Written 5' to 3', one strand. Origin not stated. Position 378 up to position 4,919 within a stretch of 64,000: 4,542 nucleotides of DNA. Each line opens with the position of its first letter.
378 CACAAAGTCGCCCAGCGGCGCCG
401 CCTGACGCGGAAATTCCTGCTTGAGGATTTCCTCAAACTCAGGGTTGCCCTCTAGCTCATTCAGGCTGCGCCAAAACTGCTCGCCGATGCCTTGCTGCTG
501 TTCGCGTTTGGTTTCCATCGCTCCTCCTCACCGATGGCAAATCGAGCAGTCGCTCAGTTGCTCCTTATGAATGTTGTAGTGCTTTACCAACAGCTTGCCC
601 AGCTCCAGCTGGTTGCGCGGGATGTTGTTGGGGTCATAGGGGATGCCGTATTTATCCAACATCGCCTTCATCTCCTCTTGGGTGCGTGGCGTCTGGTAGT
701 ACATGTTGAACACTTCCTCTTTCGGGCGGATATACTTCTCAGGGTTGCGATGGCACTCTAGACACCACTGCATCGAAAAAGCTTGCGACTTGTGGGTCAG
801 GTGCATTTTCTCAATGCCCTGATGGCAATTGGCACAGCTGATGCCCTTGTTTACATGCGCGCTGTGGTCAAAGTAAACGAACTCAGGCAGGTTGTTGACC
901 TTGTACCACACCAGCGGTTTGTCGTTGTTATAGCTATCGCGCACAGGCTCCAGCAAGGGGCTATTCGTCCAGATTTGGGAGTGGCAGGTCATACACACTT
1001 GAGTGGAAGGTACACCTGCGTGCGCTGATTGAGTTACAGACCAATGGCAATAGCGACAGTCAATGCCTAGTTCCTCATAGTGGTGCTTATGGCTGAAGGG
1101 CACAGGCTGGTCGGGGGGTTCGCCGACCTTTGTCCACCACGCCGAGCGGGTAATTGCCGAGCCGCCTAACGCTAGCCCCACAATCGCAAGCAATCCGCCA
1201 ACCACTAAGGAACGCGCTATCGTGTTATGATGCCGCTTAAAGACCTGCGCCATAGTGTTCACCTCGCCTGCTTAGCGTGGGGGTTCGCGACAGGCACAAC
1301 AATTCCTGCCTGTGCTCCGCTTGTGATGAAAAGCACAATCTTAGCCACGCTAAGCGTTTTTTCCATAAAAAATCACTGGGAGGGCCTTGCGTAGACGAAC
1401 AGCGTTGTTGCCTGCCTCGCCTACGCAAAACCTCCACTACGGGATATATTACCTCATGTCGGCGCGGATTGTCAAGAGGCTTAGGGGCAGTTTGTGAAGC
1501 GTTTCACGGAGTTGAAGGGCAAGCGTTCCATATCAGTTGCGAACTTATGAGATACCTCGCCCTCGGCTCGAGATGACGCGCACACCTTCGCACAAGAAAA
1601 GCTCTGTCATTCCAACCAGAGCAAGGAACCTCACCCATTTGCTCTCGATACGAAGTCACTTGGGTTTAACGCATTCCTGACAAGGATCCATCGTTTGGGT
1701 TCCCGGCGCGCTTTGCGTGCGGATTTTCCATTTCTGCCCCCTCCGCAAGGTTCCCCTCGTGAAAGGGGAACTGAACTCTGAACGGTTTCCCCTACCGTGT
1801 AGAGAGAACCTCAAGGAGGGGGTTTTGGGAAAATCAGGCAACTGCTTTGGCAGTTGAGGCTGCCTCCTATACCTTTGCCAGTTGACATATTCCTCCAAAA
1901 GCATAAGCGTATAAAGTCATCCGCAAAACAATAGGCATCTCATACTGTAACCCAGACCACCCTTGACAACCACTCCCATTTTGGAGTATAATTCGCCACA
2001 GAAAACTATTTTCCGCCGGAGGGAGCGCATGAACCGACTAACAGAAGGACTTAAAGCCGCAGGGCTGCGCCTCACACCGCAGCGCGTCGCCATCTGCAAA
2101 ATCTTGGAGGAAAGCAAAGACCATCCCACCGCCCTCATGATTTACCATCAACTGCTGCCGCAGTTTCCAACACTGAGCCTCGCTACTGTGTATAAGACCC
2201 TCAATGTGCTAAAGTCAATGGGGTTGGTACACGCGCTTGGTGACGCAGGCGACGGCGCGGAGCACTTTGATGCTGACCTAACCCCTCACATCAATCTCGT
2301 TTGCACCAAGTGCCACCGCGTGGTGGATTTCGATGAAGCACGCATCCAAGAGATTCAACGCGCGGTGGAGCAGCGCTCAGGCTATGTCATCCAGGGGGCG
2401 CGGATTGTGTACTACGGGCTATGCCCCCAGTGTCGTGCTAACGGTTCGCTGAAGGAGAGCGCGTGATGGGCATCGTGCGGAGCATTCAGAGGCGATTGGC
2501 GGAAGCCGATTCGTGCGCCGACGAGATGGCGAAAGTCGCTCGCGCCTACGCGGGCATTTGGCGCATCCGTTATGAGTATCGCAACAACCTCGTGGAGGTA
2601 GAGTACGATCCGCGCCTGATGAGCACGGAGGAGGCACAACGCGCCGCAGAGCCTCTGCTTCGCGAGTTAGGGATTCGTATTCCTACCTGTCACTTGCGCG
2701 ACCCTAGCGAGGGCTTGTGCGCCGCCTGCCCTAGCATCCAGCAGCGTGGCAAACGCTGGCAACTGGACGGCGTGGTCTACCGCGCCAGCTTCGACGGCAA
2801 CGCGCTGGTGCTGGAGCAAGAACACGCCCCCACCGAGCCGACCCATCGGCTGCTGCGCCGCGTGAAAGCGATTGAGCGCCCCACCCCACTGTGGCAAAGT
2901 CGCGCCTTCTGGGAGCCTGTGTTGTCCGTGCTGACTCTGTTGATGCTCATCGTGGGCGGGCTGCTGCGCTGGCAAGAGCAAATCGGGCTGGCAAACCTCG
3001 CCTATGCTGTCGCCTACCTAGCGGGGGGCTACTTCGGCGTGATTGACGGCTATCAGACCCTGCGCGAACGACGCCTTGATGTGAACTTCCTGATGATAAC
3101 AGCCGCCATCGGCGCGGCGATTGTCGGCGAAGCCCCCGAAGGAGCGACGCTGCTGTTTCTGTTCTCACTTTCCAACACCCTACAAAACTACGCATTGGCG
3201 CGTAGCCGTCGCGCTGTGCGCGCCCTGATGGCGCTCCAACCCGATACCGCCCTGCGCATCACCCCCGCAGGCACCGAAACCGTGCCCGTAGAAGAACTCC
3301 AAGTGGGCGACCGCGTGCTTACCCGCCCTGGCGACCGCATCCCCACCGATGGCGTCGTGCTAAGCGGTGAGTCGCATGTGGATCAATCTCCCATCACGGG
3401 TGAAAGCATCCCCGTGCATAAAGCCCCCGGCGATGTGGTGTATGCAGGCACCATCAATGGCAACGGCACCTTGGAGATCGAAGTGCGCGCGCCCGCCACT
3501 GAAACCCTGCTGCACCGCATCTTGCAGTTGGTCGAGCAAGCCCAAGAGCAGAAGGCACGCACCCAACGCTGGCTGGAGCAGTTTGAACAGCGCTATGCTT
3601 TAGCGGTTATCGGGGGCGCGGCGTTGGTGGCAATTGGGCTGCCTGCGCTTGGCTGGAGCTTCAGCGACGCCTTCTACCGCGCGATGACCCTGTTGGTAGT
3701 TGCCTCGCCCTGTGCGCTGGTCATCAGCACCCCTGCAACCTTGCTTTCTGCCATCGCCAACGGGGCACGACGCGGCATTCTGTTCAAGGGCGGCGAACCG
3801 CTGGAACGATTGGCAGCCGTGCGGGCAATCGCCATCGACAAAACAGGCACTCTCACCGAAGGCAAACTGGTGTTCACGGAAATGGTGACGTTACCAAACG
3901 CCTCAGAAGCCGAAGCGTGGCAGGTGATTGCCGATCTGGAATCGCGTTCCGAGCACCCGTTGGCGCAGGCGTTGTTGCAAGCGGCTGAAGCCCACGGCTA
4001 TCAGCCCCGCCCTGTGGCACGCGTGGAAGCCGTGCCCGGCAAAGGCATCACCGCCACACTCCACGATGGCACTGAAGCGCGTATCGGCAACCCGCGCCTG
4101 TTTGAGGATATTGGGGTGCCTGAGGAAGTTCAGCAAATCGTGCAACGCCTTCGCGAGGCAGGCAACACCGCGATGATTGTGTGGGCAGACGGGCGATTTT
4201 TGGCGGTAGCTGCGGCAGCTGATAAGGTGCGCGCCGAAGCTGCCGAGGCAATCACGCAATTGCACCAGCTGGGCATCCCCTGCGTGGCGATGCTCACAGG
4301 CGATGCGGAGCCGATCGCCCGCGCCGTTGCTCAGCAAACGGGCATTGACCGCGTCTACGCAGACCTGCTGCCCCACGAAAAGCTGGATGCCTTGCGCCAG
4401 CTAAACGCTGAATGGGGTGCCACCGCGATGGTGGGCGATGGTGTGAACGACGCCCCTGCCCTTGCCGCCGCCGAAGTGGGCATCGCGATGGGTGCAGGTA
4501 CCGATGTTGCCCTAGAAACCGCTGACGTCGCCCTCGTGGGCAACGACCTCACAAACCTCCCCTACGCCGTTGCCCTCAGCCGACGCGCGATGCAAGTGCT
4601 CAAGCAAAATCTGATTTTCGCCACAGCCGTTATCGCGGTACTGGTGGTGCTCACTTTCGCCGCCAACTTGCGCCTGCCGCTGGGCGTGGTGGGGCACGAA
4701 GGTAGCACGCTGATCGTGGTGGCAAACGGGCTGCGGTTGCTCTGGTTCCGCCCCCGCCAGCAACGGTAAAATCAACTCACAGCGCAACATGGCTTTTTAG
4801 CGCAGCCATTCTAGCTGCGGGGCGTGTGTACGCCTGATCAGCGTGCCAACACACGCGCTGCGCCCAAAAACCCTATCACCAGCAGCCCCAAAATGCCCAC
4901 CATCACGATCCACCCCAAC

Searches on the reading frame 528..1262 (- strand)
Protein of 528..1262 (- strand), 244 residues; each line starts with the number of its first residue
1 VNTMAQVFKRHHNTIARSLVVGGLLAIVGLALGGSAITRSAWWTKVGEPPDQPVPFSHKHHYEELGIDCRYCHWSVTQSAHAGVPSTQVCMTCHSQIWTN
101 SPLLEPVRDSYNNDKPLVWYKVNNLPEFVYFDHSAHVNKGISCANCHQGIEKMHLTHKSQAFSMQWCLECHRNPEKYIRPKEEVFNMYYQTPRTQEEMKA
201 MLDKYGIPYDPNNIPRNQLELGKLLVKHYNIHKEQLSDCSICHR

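Call 7: search_protein_families(library=pfam, proteins=[window:528-1262:-], max_evalue=0.001)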
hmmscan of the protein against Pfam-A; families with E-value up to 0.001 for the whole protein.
window:528-1262:- (244 aa): 3 families
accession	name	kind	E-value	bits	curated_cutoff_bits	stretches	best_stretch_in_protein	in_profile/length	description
PF14522.11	Cytochrome_C7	-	2.3e-12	47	24.8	2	129-177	1-54/67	Cytochrome c7 and related cytochrome c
PF14537.11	Cytochrom_c3_2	-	1.1e-08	35.9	25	1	135-183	1-45/79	Cytochrome c3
PF22113.1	Mtrc-MtrF_II-IV_dom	-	2.9e-05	24.1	30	0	142-243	8-88/176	Outer membrane cytochrome MtrC/MtrF-like, domains II/IV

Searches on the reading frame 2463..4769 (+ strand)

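Call 7: search_protein_families(library=pfam, proteins=[window:2463-4769:+], max_evalue=0.001)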
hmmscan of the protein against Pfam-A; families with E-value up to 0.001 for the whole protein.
window:2463-4769:+ (768 aa): 4 families
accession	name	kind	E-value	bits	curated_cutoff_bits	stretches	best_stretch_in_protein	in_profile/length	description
PF00122.25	E1-E2_ATPase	-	5.2e-52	176.4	28.1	1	258-437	2-181/181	E1-E2 ATPase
PF00702.32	Hydrolase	-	2.9e-36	126.1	26.4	1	453-670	1-190/191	haloacid dehalogenase-like hydrolase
PF12710.13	HAD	-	0.00019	22.3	27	1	583-667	79-188/189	haloacid dehalogenase-like hydrolase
PF08282.18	Hydrolase_3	-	0.00033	20.9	20.9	1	645-690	197-242/255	haloacid dehalogenase-like hydrolase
